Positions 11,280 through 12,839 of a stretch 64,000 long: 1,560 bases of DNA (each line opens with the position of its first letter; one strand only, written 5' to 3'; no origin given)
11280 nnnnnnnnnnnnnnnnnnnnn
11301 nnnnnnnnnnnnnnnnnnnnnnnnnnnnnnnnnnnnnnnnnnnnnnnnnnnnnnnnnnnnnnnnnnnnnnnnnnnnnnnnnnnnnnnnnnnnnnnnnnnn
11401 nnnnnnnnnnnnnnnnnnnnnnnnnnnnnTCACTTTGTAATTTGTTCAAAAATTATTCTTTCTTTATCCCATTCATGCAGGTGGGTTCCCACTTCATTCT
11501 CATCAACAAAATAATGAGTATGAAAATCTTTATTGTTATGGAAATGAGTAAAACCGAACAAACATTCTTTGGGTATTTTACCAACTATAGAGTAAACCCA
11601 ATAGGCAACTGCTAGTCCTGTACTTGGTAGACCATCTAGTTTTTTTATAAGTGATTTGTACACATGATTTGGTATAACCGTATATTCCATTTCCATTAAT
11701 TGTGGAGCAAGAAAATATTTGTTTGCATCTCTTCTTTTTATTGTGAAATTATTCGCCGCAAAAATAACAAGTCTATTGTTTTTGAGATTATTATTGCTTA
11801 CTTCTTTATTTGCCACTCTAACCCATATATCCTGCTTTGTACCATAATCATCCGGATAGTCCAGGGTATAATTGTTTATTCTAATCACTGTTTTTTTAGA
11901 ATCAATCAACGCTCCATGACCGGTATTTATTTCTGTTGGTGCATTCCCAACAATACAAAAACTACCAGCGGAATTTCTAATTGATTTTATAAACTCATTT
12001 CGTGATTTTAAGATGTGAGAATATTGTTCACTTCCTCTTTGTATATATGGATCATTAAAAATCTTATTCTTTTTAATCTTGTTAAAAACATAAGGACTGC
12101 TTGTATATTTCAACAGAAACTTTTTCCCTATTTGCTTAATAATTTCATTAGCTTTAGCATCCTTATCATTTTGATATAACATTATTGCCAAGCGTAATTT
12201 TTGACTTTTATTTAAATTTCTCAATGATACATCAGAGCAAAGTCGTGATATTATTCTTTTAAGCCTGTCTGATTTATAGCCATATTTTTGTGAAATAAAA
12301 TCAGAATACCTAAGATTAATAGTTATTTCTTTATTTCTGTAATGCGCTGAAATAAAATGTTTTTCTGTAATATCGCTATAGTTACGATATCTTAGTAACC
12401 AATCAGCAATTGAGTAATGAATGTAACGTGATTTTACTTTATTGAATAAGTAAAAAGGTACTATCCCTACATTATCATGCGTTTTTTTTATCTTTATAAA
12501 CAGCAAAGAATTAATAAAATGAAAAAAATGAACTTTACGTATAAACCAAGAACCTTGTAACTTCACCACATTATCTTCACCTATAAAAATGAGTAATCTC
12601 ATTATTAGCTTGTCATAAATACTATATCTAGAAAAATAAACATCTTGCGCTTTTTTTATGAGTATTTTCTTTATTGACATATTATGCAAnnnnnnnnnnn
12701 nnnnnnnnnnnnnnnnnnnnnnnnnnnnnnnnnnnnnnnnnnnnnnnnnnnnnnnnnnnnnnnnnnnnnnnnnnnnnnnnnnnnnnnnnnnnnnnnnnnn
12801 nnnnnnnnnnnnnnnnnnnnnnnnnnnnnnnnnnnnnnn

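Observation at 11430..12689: Region 2 glycosyltransferase carrying a sialyltransferase-like L-motif in a locus without sialic acid genes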

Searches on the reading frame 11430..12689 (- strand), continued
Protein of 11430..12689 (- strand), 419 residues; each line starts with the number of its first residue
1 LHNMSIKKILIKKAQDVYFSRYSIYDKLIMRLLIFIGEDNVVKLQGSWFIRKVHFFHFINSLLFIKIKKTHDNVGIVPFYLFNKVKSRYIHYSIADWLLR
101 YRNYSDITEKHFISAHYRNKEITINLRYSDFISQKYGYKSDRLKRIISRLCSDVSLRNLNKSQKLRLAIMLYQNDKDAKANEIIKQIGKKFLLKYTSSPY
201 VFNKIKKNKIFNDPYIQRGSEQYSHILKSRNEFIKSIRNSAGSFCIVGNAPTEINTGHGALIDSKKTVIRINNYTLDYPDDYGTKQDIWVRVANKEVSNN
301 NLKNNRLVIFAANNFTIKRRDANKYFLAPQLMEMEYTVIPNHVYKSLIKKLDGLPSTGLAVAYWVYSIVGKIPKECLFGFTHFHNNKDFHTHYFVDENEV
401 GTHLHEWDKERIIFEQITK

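Call 49: search_protein_families(library=pfam, proteins=[P0033, P0043, P0045, P0051, P0054, P0063, P0088, P0090, P0042], max_evalue=0.0001)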
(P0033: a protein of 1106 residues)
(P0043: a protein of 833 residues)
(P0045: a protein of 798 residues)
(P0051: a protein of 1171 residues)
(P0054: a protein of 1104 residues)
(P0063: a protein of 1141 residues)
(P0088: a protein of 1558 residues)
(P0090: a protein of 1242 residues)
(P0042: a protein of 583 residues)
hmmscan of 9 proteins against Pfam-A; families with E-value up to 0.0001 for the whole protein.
P0033 (1106 aa): 2 families
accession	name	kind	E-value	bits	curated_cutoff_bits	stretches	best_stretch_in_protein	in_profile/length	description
PF05159.20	Capsule_synth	-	1.2e-40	140.4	20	1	94-351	3-298/310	Capsule polysaccharide biosynthesis protein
PF00777.23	Glyco_transf_29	-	1e-17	64.9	23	2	576-625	59-107/272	Glycosyltransferase family 29 (sialyltransferase)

P0043 (833 aa): 2 families
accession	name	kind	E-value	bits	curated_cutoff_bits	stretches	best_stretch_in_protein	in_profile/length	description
PF05159.20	Capsule_synth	-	9.8e-41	140.6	20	1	101-354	4-306/310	Capsule polysaccharide biosynthesis protein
PF00777.23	Glyco_transf_29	-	6.8e-09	35.9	23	1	608-685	29-104/272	Glycosyltransferase family 29 (sialyltransferase)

P0045 (798 aa): 2 families
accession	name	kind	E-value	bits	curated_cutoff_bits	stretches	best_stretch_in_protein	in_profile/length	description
PF05159.20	Capsule_synth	-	5.1e-42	144.9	20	1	93-332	18-296/310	Capsule polysaccharide biosynthesis protein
PF00777.23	Glyco_transf_29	-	9.6e-09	35.5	23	1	613-664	53-103/272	Glycosyltransferase family 29 (sialyltransferase)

P0051 (1171 aa): 4 families
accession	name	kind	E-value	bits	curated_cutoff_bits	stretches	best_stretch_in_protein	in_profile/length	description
PF05159.20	Capsule_synth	-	7.9e-80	269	20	2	96-355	4-310/310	Capsule polysaccharide biosynthesis protein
PF00777.23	Glyco_transf_29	-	4.8e-10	39.7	23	1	972-1020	57-104/272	Glycosyltransferase family 29 (sialyltransferase)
PF13424.12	TPR_12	-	6e-06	26.8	30.1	0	892-927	8-43/77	Tetratricopeptide repeat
PF07719.23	TPR_2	-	9.3e-05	22.7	27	0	902-918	16-32/34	Tetratricopeptide repeat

P0054 (1104 aa): 2 families
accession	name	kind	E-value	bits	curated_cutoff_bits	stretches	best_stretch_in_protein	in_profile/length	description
PF05159.20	Capsule_synth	-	2.9e-58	198.2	20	2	440-701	2-310/310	Capsule polysaccharide biosynthesis protein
PF00777.23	Glyco_transf_29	-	1.5e-07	31.6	23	1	928-979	58-108/272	Glycosyltransferase family 29 (sialyltransferase)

P0063 (1141 aa): 2 families
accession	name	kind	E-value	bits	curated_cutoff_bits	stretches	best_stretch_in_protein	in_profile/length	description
PF05159.20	Capsule_synth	-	4.2e-69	233.8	20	2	479-739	4-310/310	Capsule polysaccharide biosynthesis protein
PF00777.23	Glyco_transf_29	-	3.5e-06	27.1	23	1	964-1018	57-111/272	Glycosyltransferase family 29 (sialyltransferase)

P0088 (1558 aa): 3 families
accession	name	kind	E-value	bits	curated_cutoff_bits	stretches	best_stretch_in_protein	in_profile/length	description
PF05159.20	Capsule_synth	-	6.3e-94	315.3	20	3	93-350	3-298/310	Capsule polysaccharide biosynthesis protein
PF00777.23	Glyco_transf_29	-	5.3e-08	33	23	1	968-1018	58-107/272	Glycosyltransferase family 29 (sialyltransferase)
PF00515.34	TPR_1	-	6e-06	26.3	27.8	1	777-805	2-30/34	Tetratricopeptide repeat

P0090 (1242 aa): 2 families
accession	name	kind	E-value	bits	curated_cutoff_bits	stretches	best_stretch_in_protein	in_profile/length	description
PF05159.20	Capsule_synth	-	2.7e-67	227.9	20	2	104-362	4-299/310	Capsule polysaccharide biosynthesis protein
PF00777.23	Glyco_transf_29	-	1.5e-08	34.8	23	1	686-736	59-108/272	Glycosyltransferase family 29 (sialyltransferase)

P0042 (583 aa): 1 family
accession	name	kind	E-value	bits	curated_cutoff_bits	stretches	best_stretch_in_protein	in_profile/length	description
PF00777.23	Glyco_transf_29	-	6.1e-10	39.4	23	1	372-458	21-107/272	Glycosyltransferase family 29 (sialyltransferase)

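Call 50: find_encoding_contigs(protein=P0051, flank=10000, max_places=1)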
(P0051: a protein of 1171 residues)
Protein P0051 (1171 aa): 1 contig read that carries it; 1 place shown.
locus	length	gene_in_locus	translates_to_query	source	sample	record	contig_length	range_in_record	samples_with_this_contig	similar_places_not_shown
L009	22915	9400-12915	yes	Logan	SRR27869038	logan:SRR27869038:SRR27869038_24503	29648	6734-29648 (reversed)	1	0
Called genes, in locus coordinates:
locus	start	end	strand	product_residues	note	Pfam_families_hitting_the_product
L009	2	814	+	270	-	?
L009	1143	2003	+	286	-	-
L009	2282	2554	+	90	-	-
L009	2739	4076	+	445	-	PF05159:Capsule_synth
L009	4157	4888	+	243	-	PF01128:IspD (faint), PF02348:CTP_transf_3, PF12804:NTP_transf_3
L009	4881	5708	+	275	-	PF00793:DAHP_synth_1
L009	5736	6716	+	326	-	PF01380:SIS, PF00571:CBS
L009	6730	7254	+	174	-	PF00702:Hydrolase (weak), PF08282:Hydrolase_3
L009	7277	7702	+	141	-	PF01230:HIT (weak)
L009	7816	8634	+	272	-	PF01061:ABC2_membrane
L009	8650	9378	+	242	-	PF00005:ABC_tran, PF13304:AAA_21 (faint)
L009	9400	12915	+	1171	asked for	PF05159:Capsule_synth, PF13424:TPR_12 (faint), PF00777:Glyco_transf_29 (weak)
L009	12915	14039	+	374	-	PF04230:PS_pyruv_trans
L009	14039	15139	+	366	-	PF05159:Capsule_synth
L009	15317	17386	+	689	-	PF12708:Pect-lyase_RHGA_epim (weak), PF13884:Peptidase_S74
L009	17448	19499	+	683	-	PF00132:Hexapep, PF14602:Hexapep_2 (weak), PF13428:TPR_14 (faint), PF14559:TPR_19 (faint)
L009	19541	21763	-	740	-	PF13884:Peptidase_S74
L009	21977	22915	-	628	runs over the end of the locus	PF14559:TPR_19, PF18998:Flg_new_2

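Call 51: find_encoding_contigs(protein=P0045, flank=10000, max_places=1)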
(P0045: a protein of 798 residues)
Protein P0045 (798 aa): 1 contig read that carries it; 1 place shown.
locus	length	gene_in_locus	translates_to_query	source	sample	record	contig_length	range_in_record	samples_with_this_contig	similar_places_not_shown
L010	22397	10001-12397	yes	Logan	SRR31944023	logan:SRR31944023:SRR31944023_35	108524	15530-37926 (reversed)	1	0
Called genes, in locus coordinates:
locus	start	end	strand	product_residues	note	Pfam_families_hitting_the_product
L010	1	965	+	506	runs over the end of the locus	PF00989:PAS, PF13426:PAS_9, PF08447:PAS_3, PF00672:HAMP (faint), PF00015:MCPsignal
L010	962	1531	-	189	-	PF03551:PadR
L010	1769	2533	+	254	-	PF08021:FAD_binding_9, PF04954:SIP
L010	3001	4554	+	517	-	PF07690:MFS_1, PF00854:PTR2, PF07690:MFS_1 (weak)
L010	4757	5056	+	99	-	PF08986:DUF1889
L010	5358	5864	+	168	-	PF03167:UDG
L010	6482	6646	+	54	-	-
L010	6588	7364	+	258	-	PF01061:ABC2_membrane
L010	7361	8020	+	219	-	PF00005:ABC_tran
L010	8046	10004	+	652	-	PF00534:Glycos_transf_1, PF13692:Glyco_trans_1_4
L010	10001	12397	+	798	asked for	PF05159:Capsule_synth, PF00777:Glyco_transf_29 (weak)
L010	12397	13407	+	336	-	PF00106:adh_short, PF01073:3Beta_HSD, PF01370:Epimerase, PF02719:Polysacc_synt_2, PF04321:RmlD_sub_bind, PF07993:NAD_binding_4 (weak), PF08659:KR (weak), PF16363:GDP_Man_Dehyd, +1 more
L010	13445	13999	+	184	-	PF00132:Hexapep (faint)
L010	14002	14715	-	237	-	PF05159:Capsule_synth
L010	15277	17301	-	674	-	PF05159:Capsule_synth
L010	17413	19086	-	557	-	PF02563:Poly_export, PF10531:SLBB (faint), PF22461:SLBB_2 (faint)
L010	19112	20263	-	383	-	-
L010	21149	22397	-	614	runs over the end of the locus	PF03979:Sigma70_r1_1, PF00140:Sigma70_r1_2, PF04546:Sigma70_ner, PF04542:Sigma70_r2, PF04539:Sigma70_r3, PF04545:Sigma70_r4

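Call 52: find_encoding_contigs(protein=P0063, flank=10000, max_places=1)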
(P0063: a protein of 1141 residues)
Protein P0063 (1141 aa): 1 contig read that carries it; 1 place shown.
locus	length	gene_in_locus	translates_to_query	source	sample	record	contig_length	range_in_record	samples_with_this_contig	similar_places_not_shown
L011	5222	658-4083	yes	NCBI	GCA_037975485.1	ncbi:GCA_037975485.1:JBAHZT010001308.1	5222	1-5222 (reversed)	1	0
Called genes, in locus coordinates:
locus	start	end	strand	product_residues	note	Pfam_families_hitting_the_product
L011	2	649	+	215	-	?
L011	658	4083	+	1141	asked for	PF05159:Capsule_synth, PF00777:Glyco_transf_29 (weak)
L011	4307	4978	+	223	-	PF00132:Hexapep (faint)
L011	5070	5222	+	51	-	?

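Call 81: search_protein_families(library=pfam, proteins=[P0083, P0095, P0105, P0110, P0113, P0122, P0138, P0167, P0169], max_evalue=0.0001)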
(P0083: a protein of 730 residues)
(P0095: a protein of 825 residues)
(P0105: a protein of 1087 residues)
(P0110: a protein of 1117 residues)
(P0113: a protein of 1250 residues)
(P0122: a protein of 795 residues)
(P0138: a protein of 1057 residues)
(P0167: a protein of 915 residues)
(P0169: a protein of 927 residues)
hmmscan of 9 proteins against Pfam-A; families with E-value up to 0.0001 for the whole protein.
P0083 (730 aa): 3 families
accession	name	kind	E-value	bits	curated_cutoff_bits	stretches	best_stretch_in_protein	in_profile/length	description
PF00777.23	Glyco_transf_29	-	2e-11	44.3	23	1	199-269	32-104/272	Glycosyltransferase family 29 (sialyltransferase)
PF13186.11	SPASM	-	9.6e-11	42.3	21.5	1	642-702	8-67/67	Iron-sulfur cluster-binding domain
PF04055.27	Radical_SAM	-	2e-09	38.3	29.5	1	428-560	2-139/166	Radical SAM superfamily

P0095 (825 aa): 3 families
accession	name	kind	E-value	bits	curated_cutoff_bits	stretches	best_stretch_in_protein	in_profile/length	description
PF14559.12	TPR_19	-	2.7e-10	40.9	25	1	110-164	3-57/68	Tetratricopeptide repeat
PF00777.23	Glyco_transf_29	-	3e-09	37.1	23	1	642-697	52-106/272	Glycosyltransferase family 29 (sialyltransferase)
PF13428.12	TPR_14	-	3.4e-05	24.6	23.5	0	99-139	2-42/44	Tetratricopeptide repeat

P0105 (1087 aa): 4 families
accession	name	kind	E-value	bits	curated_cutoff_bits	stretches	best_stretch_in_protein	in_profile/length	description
PF00534.26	Glycos_transf_1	-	1.5e-15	57.6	26.4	1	149-266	11-135/172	Glycosyl transferases group 1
PF13692.12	Glyco_trans_1_4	-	3e-15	57.2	27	1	155-284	3-138/142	Glycosyl transferases group 1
PF00777.23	Glyco_transf_29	-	1.6e-06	28.2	23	1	911-964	58-111/272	Glycosyltransferase family 29 (sialyltransferase)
PF20706.3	GT4-conflict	-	5e-05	22.9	26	1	152-251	196-309/385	Family 4 Glycosyltransferase in conflict systems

P0110 (1117 aa): 3 families
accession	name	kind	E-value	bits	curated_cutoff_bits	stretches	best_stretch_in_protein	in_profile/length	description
PF00534.26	Glycos_transf_1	-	5.5e-13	49.3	26.4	1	155-266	13-131/172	Glycosyl transferases group 1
PF13692.12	Glyco_trans_1_4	-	6.3e-12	46.4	27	1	159-290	3-140/142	Glycosyl transferases group 1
PF00777.23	Glyco_transf_29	-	2.7e-06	27.4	23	1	909-993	28-111/272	Glycosyltransferase family 29 (sialyltransferase)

P0113 (1250 aa): 4 families
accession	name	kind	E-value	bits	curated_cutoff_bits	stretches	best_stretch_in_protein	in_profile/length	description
PF00777.23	Glyco_transf_29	-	2.5e-22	80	23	2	358-429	30-103/272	Glycosyltransferase family 29 (sialyltransferase)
PF03407.22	Nucleotid_trans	-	1.6e-09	38.5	22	1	1098-1200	70-173/208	Nucleotide-diphospho-sugar transferase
PF22674.2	C2185-like_N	-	5.4e-07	30.3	27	0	39-105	28-91/91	C2185-like, N-terminal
PF01973.23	MptE-like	-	2e-05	24.9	34.6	1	806-967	15-169/171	6-hydroxymethylpterin diphosphokinase MptE-like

P0122 (795 aa): 2 families
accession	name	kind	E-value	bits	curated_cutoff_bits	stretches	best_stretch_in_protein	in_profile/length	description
PF00777.23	Glyco_transf_29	-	4e-12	46.5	23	1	596-666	45-116/272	Glycosyltransferase family 29 (sialyltransferase)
PF04230.19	PS_pyruv_trans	-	8e-07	29.7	25.3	1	45-215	61-277/280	Polysaccharide pyruvyl transferase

P0138 (1057 aa): 4 families
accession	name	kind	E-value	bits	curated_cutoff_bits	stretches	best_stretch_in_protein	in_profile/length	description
PF14393.11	DUF4422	-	1.6e-56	192.1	25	1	349-588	1-217/220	Domain of unknown function (DUF4422)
PF00777.23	Glyco_transf_29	-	6.2e-17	62.3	23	1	148-196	55-103/272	Glycosyltransferase family 29 (sialyltransferase)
PF00534.26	Glycos_transf_1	-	3.1e-12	46.8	26.4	1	842-980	4-140/172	Glycosyl transferases group 1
PF13692.12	Glyco_trans_1_4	-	3e-07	31.2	27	1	855-984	3-128/142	Glycosyl transferases group 1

P0167 (915 aa): 4 families
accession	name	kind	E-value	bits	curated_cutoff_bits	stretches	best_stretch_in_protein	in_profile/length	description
PF14393.11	DUF4422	-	2.4e-56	191.5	25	1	10-234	1-220/220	Domain of unknown function (DUF4422)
PF01501.26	Glyco_transf_8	-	1.7e-44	152.8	24.3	1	254-504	1-252/253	Glycosyl transferase family 8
PF00777.23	Glyco_transf_29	-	5.8e-18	65.7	23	1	677-763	17-103/272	Glycosyltransferase family 29 (sialyltransferase)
PF18404.7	Glyco_transf_24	-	4.1e-06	26.8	25.7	1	261-449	10-204/268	Glucosyltransferase 24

P0169 (927 aa): 3 families
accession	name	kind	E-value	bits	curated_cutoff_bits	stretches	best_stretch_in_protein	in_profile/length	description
PF14393.11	DUF4422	-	1.7e-70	237.7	25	1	321-537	1-218/220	Domain of unknown function (DUF4422)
PF01501.26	Glyco_transf_8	-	5.8e-45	154.3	24.3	1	6-252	1-250/253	Glycosyl transferase family 8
PF00777.23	Glyco_transf_29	-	5.4e-21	75.6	23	2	715-789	26-102/272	Glycosyltransferase family 29 (sialyltransferase)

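Call 83: search_protein_families(library=ncbifam, proteins=[window:11430-12680:-], max_evalue=0.01)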
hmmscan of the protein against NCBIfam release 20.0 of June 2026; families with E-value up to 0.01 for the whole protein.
window:11430-12680:- (416 aa): 0 families

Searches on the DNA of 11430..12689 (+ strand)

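Call 6: search_dna_similar(query=window:11430-12689:+, collection=ecoli_genomes, mode=near, max_rows=15)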
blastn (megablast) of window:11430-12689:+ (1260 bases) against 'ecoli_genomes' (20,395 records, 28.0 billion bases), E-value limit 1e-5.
Records with a match: 60; places in all: 60; records where one place covers at least 80% of the query: 60.
Genomes with a match: 60 of 5426; with a place that covers at least 80% of the query: 60. Places per genome that has any: lowest 1, median 1, highest 1. On chromosomes: 60 places; on plasmids: 0.
Best place of each record, by identity: >=99% 49; 95-99% 11.
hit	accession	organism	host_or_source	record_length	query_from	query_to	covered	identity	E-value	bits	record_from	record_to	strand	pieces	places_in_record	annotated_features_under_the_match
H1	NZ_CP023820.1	Escherichia coli strain 7/2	Homo sapiens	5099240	1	1260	100%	99.9%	0e+0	2322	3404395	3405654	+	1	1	glycosyltransferase family 29 protein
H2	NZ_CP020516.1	Escherichia coli strain 222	Homo sapiens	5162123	1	1260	100%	99.9%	0e+0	2322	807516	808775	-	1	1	glycosyltransferase family 29 protein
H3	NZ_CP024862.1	Escherichia coli strain AR_0015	missing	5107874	1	1260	100%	99.9%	0e+0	2322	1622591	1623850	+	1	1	glycosyltransferase family 29 protein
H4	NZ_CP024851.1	Escherichia coli strain AR_0006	missing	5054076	1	1260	100%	99.9%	0e+0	2322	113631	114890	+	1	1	glycosyltransferase family 29 protein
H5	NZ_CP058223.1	Escherichia coli strain 550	Homo sapiens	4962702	1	1260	100%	99.9%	0e+0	2322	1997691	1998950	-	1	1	glycosyltransferase family 29 protein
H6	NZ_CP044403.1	Escherichia coli strain NMBU-W10C18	surface water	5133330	1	1260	100%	99.9%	0e+0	2322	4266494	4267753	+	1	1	glycosyltransferase family 29 protein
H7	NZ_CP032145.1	Escherichia coli strain 15.TR.026_OXA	Larus michahellis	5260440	1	1260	100%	99.9%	0e+0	2322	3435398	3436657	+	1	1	glycosyltransferase family 29 protein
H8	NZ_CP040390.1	Escherichia coli strain A1_136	Larus sp. (gull)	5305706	1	1260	100%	99.9%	0e+0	2322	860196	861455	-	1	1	glycosyltransferase family 29 protein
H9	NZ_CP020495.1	Escherichia coli strain 103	Homo sapiens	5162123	1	1260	100%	99.9%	0e+0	2322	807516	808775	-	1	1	glycosyltransferase family 29 protein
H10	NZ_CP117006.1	Escherichia coli strain MLI108K3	Homo sapiens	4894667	1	1260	100%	99.9%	0e+0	2322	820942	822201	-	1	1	glycosyltransferase family 29 protein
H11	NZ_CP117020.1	Escherichia coli strain MLI106K3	Homo sapiens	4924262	1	1260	100%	99.9%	0e+0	2322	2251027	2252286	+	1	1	glycosyltransferase family 29 protein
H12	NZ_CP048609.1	Escherichia coli strain STEFF_1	WWTPs effluent Shatin WWTPs_1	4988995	1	1260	100%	99.9%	0e+0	2322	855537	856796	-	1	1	glycosyltransferase family 29 protein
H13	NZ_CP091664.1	Escherichia coli strain KKa019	river water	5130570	1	1260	100%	99.9%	0e+0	2322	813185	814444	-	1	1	glycosyltransferase family 29 protein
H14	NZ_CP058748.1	Escherichia coli strain STLIN_13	Stanley WWTPs_13 WWTPs influent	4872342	1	1260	100%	99.9%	0e+0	2322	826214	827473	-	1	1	glycosyltransferase family 29 protein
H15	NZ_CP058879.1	Escherichia coli strain STLEFF_29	Stanley WWTPs_29 WWTPs effluent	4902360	1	1260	100%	99.9%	0e+0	2322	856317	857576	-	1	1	glycosyltransferase family 29 protein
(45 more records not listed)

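Call 7: get_annotated_region(hit=H1, flank=8000)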
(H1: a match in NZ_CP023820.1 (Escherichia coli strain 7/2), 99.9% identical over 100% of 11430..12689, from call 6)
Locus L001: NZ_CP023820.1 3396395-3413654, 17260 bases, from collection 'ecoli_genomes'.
description: Escherichia coli strain 7/2 chromosome, complete genome
organism: Escherichia coli strain 7/2 (NCBI taxid 562)
replicon: chromosome; assembly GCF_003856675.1
host: Homo sapiens; source: feces; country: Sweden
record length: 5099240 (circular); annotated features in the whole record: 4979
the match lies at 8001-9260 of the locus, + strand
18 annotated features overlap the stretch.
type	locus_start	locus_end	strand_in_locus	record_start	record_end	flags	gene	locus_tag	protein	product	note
CDS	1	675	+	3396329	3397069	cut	kdsB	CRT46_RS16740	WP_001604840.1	3-deoxy-manno-octulosonate cytidylyltransferase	-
CDS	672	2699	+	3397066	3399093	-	-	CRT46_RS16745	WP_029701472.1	capsular polysaccharide biosynthesis protein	-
CDS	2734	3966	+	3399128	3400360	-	-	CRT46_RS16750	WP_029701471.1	capsule biosynthesis protein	-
CDS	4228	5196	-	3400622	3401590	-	-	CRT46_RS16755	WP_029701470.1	phage baseplate protein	-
CDS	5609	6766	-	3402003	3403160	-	-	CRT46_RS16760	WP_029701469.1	tetratricopeptide repeat protein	-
CDS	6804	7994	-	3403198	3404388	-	-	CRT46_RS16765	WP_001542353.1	CDP-glycerol glycerophosphotransferase family protein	-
CDS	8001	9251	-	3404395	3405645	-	-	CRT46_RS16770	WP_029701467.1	glycosyltransferase family 29 protein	-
CDS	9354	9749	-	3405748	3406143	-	-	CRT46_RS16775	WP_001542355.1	pantoate--beta-alanine ligase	-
CDS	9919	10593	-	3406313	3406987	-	-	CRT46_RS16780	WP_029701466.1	ABC transporter ATP-binding protein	-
CDS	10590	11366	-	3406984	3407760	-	-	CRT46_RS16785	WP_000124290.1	ABC transporter permease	-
CDS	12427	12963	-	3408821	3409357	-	yghD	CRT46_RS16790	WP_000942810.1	GspM family type II secretion system protein YghD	-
CDS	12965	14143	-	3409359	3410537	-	gspL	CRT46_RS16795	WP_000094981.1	type II secretion system protein GspL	-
CDS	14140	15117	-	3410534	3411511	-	gspK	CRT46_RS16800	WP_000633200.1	type II secretion system minor pseudopilin GspK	-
CDS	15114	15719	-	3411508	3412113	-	gspJ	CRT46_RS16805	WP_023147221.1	type II secretion system minor pseudopilin GspJ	-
CDS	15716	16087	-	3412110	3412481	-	gspI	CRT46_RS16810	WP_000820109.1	type II secretion system minor pseudopilin GspI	-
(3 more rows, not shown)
